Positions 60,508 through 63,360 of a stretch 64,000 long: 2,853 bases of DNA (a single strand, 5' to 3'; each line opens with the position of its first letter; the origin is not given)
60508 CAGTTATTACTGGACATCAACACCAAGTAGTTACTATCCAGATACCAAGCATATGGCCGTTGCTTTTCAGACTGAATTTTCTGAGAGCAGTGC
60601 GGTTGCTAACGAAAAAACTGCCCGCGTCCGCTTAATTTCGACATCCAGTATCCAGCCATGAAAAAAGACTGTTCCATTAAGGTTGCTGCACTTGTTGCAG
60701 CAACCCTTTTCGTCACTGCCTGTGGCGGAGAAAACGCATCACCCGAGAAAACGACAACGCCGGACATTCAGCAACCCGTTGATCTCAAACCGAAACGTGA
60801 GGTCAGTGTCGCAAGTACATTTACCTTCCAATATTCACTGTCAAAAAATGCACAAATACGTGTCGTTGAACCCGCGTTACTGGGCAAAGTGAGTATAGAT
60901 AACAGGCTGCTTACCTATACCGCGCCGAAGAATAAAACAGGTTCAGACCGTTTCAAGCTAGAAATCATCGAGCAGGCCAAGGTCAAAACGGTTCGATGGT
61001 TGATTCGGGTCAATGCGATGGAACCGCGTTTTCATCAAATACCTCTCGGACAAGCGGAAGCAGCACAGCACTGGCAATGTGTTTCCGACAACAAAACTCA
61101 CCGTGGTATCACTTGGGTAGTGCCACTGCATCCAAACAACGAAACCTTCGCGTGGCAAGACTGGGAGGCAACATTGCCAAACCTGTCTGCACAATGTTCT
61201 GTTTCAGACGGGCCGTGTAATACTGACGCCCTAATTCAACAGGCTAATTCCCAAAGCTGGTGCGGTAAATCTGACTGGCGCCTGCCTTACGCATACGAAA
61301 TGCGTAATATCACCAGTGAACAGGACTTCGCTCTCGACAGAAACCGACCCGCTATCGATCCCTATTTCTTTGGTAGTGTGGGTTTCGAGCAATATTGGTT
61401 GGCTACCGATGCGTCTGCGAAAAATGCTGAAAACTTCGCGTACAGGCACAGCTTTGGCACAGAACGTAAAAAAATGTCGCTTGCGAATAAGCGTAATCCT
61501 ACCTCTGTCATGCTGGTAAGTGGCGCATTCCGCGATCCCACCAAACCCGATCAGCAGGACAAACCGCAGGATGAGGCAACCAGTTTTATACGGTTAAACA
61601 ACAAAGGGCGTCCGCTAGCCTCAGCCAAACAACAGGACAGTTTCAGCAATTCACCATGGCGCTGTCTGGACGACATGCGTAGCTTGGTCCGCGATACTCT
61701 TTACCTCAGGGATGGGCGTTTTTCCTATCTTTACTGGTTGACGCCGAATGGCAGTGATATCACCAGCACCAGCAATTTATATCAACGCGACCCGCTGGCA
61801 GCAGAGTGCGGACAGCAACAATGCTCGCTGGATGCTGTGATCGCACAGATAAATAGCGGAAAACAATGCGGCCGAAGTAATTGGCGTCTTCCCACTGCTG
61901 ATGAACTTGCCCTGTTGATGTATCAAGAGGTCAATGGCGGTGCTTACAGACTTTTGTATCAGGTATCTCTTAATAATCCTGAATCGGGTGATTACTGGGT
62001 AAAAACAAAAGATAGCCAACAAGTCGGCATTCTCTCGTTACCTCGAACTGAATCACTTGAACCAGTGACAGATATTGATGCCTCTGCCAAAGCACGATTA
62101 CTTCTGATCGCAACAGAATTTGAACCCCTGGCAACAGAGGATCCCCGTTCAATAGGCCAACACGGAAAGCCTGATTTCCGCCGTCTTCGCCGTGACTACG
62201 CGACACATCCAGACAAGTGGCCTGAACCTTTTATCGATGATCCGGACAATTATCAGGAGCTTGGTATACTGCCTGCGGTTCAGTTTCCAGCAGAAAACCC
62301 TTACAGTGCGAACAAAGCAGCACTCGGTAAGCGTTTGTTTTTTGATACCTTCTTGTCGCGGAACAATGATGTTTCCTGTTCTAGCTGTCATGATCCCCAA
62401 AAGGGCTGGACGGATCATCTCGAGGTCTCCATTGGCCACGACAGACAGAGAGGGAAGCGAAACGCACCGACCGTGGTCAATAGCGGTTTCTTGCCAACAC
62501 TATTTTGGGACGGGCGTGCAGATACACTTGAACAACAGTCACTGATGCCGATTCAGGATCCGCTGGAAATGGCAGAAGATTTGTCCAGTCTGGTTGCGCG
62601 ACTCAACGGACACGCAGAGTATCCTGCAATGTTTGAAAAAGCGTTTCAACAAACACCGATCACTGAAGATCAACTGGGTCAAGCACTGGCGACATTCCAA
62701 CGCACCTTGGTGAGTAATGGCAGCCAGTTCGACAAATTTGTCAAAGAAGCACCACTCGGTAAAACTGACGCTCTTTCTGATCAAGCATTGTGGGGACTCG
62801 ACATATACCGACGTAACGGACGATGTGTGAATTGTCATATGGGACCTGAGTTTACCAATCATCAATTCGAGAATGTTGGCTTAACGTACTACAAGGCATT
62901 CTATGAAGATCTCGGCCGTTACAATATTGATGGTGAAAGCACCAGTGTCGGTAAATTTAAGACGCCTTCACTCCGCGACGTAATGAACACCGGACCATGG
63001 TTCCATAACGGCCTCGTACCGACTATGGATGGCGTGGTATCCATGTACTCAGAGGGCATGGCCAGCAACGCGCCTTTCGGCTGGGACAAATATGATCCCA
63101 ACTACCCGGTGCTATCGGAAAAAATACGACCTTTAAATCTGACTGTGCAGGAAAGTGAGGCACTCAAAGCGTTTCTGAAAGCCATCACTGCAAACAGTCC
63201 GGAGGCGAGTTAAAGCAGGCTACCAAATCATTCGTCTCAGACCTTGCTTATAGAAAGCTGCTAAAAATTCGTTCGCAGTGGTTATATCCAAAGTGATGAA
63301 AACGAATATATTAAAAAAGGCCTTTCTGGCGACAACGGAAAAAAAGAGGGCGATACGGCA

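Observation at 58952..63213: Two overlapping DUF1566 lipoprotein genes, the second fused to a di-heme cytochrome c peroxidase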

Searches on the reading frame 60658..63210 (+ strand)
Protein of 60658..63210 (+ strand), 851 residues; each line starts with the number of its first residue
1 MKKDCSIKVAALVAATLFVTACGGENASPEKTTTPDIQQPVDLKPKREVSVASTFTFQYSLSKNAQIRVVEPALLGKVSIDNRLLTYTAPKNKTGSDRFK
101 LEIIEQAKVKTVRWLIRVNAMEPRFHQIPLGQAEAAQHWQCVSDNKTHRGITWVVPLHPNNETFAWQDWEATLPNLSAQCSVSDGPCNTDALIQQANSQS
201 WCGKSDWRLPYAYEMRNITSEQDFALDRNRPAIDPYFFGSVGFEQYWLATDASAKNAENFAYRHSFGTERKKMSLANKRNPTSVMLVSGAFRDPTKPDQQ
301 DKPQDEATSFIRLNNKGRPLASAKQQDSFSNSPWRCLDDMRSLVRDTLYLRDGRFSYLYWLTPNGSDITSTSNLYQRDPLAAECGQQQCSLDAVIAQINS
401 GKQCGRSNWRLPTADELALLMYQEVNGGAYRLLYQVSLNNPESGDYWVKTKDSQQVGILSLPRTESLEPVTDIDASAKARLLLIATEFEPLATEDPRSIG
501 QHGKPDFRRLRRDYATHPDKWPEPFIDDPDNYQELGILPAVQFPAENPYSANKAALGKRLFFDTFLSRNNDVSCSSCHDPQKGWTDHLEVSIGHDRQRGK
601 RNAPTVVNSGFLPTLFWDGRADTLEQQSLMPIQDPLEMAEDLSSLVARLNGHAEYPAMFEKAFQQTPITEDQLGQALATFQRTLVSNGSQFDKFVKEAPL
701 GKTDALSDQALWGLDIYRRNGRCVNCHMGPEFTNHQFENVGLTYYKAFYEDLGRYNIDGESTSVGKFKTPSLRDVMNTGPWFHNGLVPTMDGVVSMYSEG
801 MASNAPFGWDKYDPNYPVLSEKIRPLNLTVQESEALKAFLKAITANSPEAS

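Call 3: search_protein_families(library=pfam, proteins=[window:60658-63210:+], max_evalue=0.1)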
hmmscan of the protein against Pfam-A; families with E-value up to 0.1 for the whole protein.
window:60658-63210:+ (851 aa): 3 families
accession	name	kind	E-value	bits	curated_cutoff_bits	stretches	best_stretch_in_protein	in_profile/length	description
PF03150.19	CCP_MauG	-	1.4e-54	185.3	25.6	1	552-697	2-146/149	Di-haem cytochrome c peroxidase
PF07603.17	Lcl_C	-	1.3e-19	71.1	34.9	2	141-287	2-116/117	Lcl C-terminal domain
PF21419.2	RoxA-like_Cyt-c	-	0.0018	18.2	26.7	1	769-794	4-29/39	RoxA-like, cytochrome c-like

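Call 4: search_protein_families(library=ncbifam, proteins=[window:60658-63210:+], max_evalue=0.1)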
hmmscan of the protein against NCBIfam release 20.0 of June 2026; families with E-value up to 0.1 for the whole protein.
window:60658-63210:+ (851 aa): 9 families
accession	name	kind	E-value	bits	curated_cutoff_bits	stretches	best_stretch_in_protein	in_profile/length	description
TIGR03791.1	TTQ_mauG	equivalog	5.6e-61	206.3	443.85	1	551-846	3-281/291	tryptophan tryptophylquinone biosynthesis enzyme MauG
TIGR04039.1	MXAN_0977_Heme2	hypoth_equivalog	4.6e-58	196.9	362.85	1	544-846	2-324/336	MbnH family di-heme enzyme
TIGR03981.2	SAM_quin_mod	hypoth_equivalog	2.6e-33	115.5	340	2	657-802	215-363/411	His-Xaa-Ser system-associated MauG-like protein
NF052341.1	hydrazine_gamma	equivalog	0.00091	18.3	625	0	764-789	278-303/339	hydrazine synthase subunit gamma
NF040606.1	CytoC_perox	subfamily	0.0015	17.8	150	1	544-795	286-454/524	di-heme-cytochrome C peroxidase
NF047850.1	Lsa25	exception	0.028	14.2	260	0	195-272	121-195/207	surface adhesin Lsa25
NF052342.1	hydrazine_BC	exception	0.04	12.1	1250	0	764-790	629-655/690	hydrazine synthase subunit beta-gamma fusion subunit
NF053867.1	SprKinKinDBac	equivalog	0.075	11.5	775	0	346-383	88-125/500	sporulation kinase KinD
TIGR04484.1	thiosulf_SoxA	equivalog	0.099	11.9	110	0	541-583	95-135/212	sulfur oxidation c-type cytochrome SoxA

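Call 9: find_homologous_proteins(query=window:60658-63210:+, max_evalue=0.00001)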
Query window:60658-63210:+ (851 aa): 27 proteins with E <= 0.00001 among 8000 candidates.
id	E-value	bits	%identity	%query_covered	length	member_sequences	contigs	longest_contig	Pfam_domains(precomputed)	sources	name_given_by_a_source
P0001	0.0e+0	1999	100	100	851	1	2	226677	PF03150.20,PF07603.18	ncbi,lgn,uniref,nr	ncbi:cytochrome c peroxidase [Veronia pacifica]|uniref:Methylamine utilization protein MauG n=1 Tax=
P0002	0.0e+0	1282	63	100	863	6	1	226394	PF03150.20,PF07603.18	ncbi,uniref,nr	ncbi:cytochrome-c peroxidase [Photobacterium proteolyticum]|uniref:Methylamine utilization protein M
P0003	0.0e+0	1254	62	100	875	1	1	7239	PF03150.20,PF07603.18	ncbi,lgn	-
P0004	0.0e+0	1252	62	99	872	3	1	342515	PF03150.20,PF07603.18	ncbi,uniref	ncbi:cytochrome c peroxidase [Photobacterium sp. MCCC 1A19761]|uniref:cytochrome c peroxidase n=1 Ta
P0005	0.0e+0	1246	64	97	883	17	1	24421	PF03150.20,PF07603.18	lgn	-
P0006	0.0e+0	1244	60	100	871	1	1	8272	PF03150.20,PF07603.18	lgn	-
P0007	0.0e+0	1231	61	99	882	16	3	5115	PF03150.20,PF07603.18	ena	-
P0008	0.0e+0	1226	61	99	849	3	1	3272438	PF03150.20,PF07603.18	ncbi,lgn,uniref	ncbi:cytochrome c peroxidase [Vibrio sp. NTOU-M3]|uniref:cytochrome c peroxidase n=1 Tax=Vibrio sp. 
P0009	0.0e+0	1221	61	95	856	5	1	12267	PF03150.20,PF07603.18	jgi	-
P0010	0.0e+0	1201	60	100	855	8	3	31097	PF03150.20,PF07603.18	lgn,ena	-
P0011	0.0e+0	1198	59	100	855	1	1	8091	PF17963.8,PF03150.20,PF07603.18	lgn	-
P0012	0.0e+0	1147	58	100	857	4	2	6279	PF03150.20,PF07603.18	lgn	-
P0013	0.0e+0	1125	56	100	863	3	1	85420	PF03150.20,PF07603.18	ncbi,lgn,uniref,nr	ncbi:cytochrome c peroxidase [Vibrio ostreicida]|uniref:cytochrome c peroxidase n=1 Tax=Vibrio ostre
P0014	0.0e+0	1125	57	99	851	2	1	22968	PF03150.20,PF07603.18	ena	-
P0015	0.0e+0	1080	57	95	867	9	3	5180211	PF03150.20,PF07603.18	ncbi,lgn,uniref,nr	ncbi:cytochrome c peroxidase [Moritella viscosa]|uniref:cytochrome c peroxidase n=1 Tax=Moritella vi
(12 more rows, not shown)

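Call 12: find_related_loci(query=A1, collection=genome_contigs, flank=10000)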
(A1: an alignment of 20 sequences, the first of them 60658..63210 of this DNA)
Query A1 (851 aa) in genome_contigs; peptide patterns used: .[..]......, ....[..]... (x = any residue, [..] = any of these).
348 stretches matched a pattern; 290 encode a relative of the query (tblastn E <= 1e-3); the best 80 are kept; 79 distinct loci.
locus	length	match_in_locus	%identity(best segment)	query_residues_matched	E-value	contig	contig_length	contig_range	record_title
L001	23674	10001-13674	63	1-849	0e+0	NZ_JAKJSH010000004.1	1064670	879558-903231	Photobacterium kasasachensis strain JAMM1827 JAMM1827_scaffold_0, whole genome shotgun sequence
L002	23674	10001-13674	63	1-849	0e+0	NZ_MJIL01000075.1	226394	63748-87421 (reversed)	Photobacterium proteolyticum strain 13-12 scaffold39, whole genome shotgun sequence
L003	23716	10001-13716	62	10-851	0e+0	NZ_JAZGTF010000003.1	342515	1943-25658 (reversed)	Photobacterium sp. MCCC 1A19761 contig3, whole genome shotgun sequence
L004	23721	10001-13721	61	9-848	0e+0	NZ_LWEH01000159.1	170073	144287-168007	Vibrio sp. HI00D65 HI00D65_c31, whole genome shotgun sequence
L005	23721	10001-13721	61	9-848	0e+0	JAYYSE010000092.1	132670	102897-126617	MAG: Pseudomonadota bacterium isolate DS_MAG9 DS_MAG9_0092, whole genome shotgun sequence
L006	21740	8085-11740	59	1-851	0e+0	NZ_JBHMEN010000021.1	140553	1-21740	Vibrio sinaloensis strain CECT 7298 GCM70010948_34, whole genome shotgun sequence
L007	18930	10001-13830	58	1-848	0e+0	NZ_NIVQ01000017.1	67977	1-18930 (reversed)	Vibrio salilacus strain DSG-S6 NODE_17_length_67977_cov_1404.13, whole genome shotgun sequence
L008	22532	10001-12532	58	1-848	0e+0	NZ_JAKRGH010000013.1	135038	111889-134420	Vibrio sp. Of7-15 scaffold_12, whole genome shotgun sequence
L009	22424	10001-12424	58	39-849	0e+0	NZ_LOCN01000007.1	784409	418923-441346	Moritella sp. JT01 contig7, whole genome shotgun sequence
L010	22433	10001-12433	57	29-845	0e+0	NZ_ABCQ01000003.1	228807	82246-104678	Moritella sp. PE36 1099400000729, whole genome shotgun sequence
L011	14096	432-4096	55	8-845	0e+0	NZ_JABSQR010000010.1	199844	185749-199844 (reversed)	MAG: Moritella sp. isolate DT_65 DT-Moritella-2_scaffold_15, whole genome shotgun sequence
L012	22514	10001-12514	55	12-845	0e+0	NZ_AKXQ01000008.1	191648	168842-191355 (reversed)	Moritella dasanensis ArB 0140 111.MD140.1_8, whole genome shotgun sequence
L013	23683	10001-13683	63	1-849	0e+0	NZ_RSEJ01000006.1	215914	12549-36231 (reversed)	Photobacterium alginatilyticum strain P03D4 scaffold_5, whole genome shotgun sequence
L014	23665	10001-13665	56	1-849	0e+0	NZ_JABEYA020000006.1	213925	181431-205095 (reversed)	Vibrio ostreicida strain PP-203 NODE_6_length_213925_cov_82.662934, whole genome shotgun sequence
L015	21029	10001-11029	51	506-844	3e-109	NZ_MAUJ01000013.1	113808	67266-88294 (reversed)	Pseudoalteromonas luteoviolacea strain IPB1 Plut_IPB1_scf013, whole genome shotgun sequence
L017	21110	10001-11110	49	481-845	4e-106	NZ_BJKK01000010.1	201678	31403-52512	Alteromonas sp. KUL42 sequence10, whole genome shotgun sequence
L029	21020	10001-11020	42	503-847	4e-82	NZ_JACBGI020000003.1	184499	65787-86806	Thiomicrorhabdus heinhorstiae strain HH1 2873445641_Ga0438909_003, whole genome shotgun sequence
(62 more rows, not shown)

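Call 19: search_protein_families(library=pfam, proteins=[L015:4124-6901:+, L015:6904-9630:+, L015:9938-11056:+, L029:11089-14313:+, L029:14397-16877:+, L017:4092-6890:+, L017:11149-12867:+], max_evalue=0.01)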
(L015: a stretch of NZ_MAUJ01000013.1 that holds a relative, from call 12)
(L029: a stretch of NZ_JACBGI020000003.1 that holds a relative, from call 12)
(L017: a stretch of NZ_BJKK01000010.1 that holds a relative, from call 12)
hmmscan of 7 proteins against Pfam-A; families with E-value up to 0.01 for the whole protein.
L015:4124-6901:+ (926 aa): 8 families
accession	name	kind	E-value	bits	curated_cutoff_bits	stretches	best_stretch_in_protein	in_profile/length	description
PF17963.7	Big_9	-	1.9e-26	93.2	23.6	2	26-114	1-89/89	Bacterial Ig domain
PF17803.7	Cadherin_4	-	1.1e-16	61.5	25.1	2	110-175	2-71/71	Bacterial cadherin-like domain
PF17892.7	Cadherin_5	-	1.1e-16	60.9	26.5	2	26-115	2-97/98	Cadherin-like domain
PF16184.11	Cadherin_3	-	3.5e-08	33.8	25.5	0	128-194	8-79/106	Cadherin-like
PF19076.6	CshA_repeat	-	5.1e-07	30.7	27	1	9-109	3-96/103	Surface adhesin CshA repetitive domain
PF00028.23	Cadherin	-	6.6e-05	23.7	28.8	0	36-115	1-92/93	Cadherin domain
PF05345.18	He_PIG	-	0.00025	21.9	24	0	142-206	24-94/96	Putative Ig domain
PF23592.1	Cadherin_CELSR2_9th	-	0.00028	21.4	36.8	0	52-111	34-96/100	CELSR2-like, ninth cadherin domain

L015:6904-9630:+ (909 aa): 1 family
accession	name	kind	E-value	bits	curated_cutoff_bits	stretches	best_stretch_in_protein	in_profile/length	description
PF07715.20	Plug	-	9.4e-07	29.8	23.9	1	87-203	13-105/107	TonB-dependent Receptor Plug Domain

L015:9938-11056:+ (373 aa): 2 families
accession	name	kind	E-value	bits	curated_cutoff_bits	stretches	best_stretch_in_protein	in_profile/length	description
PF03150.19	CCP_MauG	-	1.5e-53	181.9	25.6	1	68-214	2-147/149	Di-haem cytochrome c peroxidase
PF00034.26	Cytochrom_C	-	0.0081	17.9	21.3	0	243-363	9-89/90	Cytochrome c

L029:11089-14313:+ (1075 aa): 0 families

L029:14397-16877:+ (827 aa): 1 family
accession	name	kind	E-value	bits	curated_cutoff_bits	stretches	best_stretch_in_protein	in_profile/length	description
PF07715.20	Plug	-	3e-07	31.4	23.9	1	46-168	4-105/107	TonB-dependent Receptor Plug Domain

L017:4092-6890:+ (933 aa): 10 families
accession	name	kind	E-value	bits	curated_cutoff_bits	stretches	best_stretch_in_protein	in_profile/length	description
PF17963.7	Big_9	-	7.5e-23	81.7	23.6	2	28-116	1-89/89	Bacterial Ig domain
PF17892.7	Cadherin_5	-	2.7e-15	56.4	26.5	2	28-117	2-97/98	Cadherin-like domain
PF17803.7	Cadherin_4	-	1.3e-10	42.1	25.1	2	111-177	1-71/71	Bacterial cadherin-like domain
PF07719.23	TPR_2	-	0.00015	22.1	27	0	580-600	8-28/34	Tetratricopeptide repeat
PF13174.12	TPR_6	-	0.0021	19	26.3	0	579-598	6-25/33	Tetratricopeptide repeat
PF00515.34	TPR_1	-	0.0021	18.3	27.8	0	580-601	8-29/34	Tetratricopeptide repeat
PF13424.12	TPR_12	-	0.0027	18.3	30.1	0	580-602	10-32/77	Tetratricopeptide repeat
PF18957.6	RibLong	-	0.0068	17.6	27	0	60-117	34-92/93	Long Rib domain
PF25058.1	ARM_TT21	-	0.0072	16.7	27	0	580-655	14-88/155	Tetratricopeptide repeat protein 21 ARM repeat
PF23592.1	Cadherin_CELSR2_9th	-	0.0092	16.5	36.8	0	140-204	29-96/100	CELSR2-like, ninth cadherin domain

L017:11149-12867:+ (573 aa): 0 families

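Call 55: predict_structure(alignment_id=A1)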
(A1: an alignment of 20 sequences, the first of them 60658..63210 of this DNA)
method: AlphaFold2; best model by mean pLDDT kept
length: 851 residues; sequences in the alignment: 20
mean_pLDDT: 61.5   pTM: 0.46
mean pLDDT of the five models: 61.5, 60.6, 56.2, 56.1, 52.0
residues with pLDDT >= 90: 114; 70-90: 275; 50-70: 127; < 50: 335
segments of 3 or more residues with pLDDT < 50: 1-8, 10-12, 17-37, 160-184, 220-231, 252-282, 491-503, 524-535, 568-640, 720-851
pLDDT, mean of each block of 10 residues (from residue 1): 41 46 31 40 86 90 85 90 90 87 86 90 83 74 78 75 30 38 51 80 86 69 40 69 58 34 24 29 72 80 83 90 88 92 76 78 90 82 66 89 90 91 79 92 93 84 91 85 83 39 61 68 46 48 64 75 54 34 29 24 25 28 43 36 72 86 83 73 58 73 70 56 37 38 32 35 33 29 26 28 31 33 32 41 33 31
secondary structure, 60 per line:
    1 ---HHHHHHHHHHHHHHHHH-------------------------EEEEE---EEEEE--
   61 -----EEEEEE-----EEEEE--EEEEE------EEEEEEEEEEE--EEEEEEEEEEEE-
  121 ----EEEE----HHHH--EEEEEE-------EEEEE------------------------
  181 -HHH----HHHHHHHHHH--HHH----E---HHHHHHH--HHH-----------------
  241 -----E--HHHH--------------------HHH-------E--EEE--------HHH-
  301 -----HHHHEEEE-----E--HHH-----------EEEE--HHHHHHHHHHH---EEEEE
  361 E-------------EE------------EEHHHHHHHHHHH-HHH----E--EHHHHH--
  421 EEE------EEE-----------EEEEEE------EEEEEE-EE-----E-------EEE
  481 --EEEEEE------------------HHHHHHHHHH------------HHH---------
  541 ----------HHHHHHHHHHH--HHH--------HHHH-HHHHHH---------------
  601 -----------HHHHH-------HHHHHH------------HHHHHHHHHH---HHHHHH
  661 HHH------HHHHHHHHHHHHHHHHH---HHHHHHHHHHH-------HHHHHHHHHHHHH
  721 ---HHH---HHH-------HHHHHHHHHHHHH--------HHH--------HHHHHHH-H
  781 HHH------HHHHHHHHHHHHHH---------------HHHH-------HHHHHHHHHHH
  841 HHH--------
elements in order (helices of 4 or more, strands of 3 or more residues): H4-20 E46-50 E54-58 E66-71 E77-81 E84-88 E95-105 E108-119 E125-128 H133-136 E139-144 E152-156 H189-198 H212-218 H249-252 E286-288 H306-309 E310-313 E336-339 H342-352 E356-361 H391-401 H414-418 E421-423 E430-432 E444-449 E456-461 E478-480 E483-488 H507-516 H551-561 H575-578 H580-585 H612-616 H624-629 H642-651 H655-663 H670-686 H690-700 H708-720 H740-752 H772-778 H780-783 H790-803 H819-822 H830-843

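Call 59: fold_search(model_id=the predicted structure, library=pdb)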
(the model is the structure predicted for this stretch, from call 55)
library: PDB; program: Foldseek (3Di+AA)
matches with E <= 10: 1518; with E <= 0.001: 13
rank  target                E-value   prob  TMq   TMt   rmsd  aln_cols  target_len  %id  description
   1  6fu3_B                3.6e-06  1.00  0.17  0.39  19.6       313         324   30  Structure of the mixed-valence, active form, of cytochrome c peroxidase from obligate human pathogenic bacterium Neiss (released 2019-03-13)
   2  9qdt                  7.4e-06  1.00  0.17  0.31  16.1       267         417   31  Cytochrome c peroxidase YhjA (released 2025-07-30)
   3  4aam                  8.7e-06  1.00  0.18  0.41  20.0       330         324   31  MacA wild-type mixed-valence (released 2012-10-17)
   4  9rkt_1                9.7e-06  1.00  0.09  0.33  11.2       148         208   11  Agrobacterium phage 7-7-1 collar (released 2025-12-10)
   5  4aan                  1.4e-05  1.00  0.18  0.41  15.5       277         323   37  MacA wild-type fully reduced (released 2012-10-17)
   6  8fxr_P3               1.6e-05  1.00  0.08  0.30  11.1       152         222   12  Structure of neck with portal vertex of capsid of Agrobacterium phage Milano (released 2023-12-06)
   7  3o5c_A                3.1e-05  1.00  0.17  0.40  20.4       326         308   32  Cytochrome c Peroxidase BccP of Shewanella oneidensis (released 2011-08-03)
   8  8fwc_0                4.5e-05  1.00  0.08  0.30  11.4       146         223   12  Collar sheath structure of Agrobacterium phage Milano (released 2023-12-06)
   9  8fwg_K3               4.5e-05  1.00  0.08  0.28  10.0       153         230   14  Structure of neck and portal vertex of Agrobacterium phage Milano, C5 symmetry (released 2023-12-06)
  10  8fxr_U3               7.8e-05  1.00  0.08  0.29  14.0       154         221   12  Structure of neck with portal vertex of capsid of Agrobacterium phage Milano (released 2023-12-06)
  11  8fwm_F                1.6e-04  1.00  0.08  0.29  11.6       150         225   13  Structure of tail-neck junction of Agrobacterium phage Milano (released 2023-12-06)
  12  6dms                  2.8e-04  1.00  0.09  0.10   3.2        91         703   14  Endo-fucoidan hydrolase MfFcnA4_H294Q from glycoside hydrolase family 107 (released 2018-10-03)
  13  6dlh                  8.2e-04  1.00  0.09  0.10   2.9        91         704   12  Endo-fucoidan hydrolase MfFcnA4 from glycoside hydrolase family 107 (released 2018-10-03)
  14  2oz4_A                1.1e-03  1.00  0.07  0.18  13.8       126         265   13  Structural Plasticity in IgSF Domain 4 of ICAM-1 Mediates Cell Surface Dimerization (released 2007-10-16)
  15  4yfd_B                1.1e-03  1.00  0.08  0.18  15.0       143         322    8  Crystal structure PTP delta Ig1-Fn2 in complex with IL-1RAcP (released 2015-05-06)
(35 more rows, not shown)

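Call 79: search_protein_families(library=pfam, alignment_id=A1, max_evalue=0.01)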
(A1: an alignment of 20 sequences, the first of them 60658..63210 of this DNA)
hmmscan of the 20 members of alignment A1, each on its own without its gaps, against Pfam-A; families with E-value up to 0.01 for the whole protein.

A. member 1, window:60658-63210:+ (851 aa): 3 families
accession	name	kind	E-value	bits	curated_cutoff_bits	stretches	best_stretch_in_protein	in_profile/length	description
PF03150.19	CCP_MauG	-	1.4e-54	185.3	25.6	1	552-697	2-146/149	Di-haem cytochrome c peroxidase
PF07603.17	Lcl_C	-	1.3e-19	71.1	34.9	2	141-287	2-116/117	Lcl C-terminal domain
PF21419.2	RoxA-like_Cyt-c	-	0.0018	18.2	26.7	1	769-794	4-29/39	RoxA-like, cytochrome c-like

B. families by the number of members that match (of 20 scanned): 5 families
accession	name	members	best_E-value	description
PF03150.19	CCP_MauG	20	4.3e-56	Di-haem cytochrome c peroxidase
PF07603.17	Lcl_C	20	1.8e-21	Lcl C-terminal domain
PF17963.7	Big_9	3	3.2e-05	Bacterial Ig domain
PF21419.2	RoxA-like_Cyt-c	2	0.0018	RoxA-like, cytochrome c-like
PF00034.26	Cytochrom_C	2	0.0057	Cytochrome c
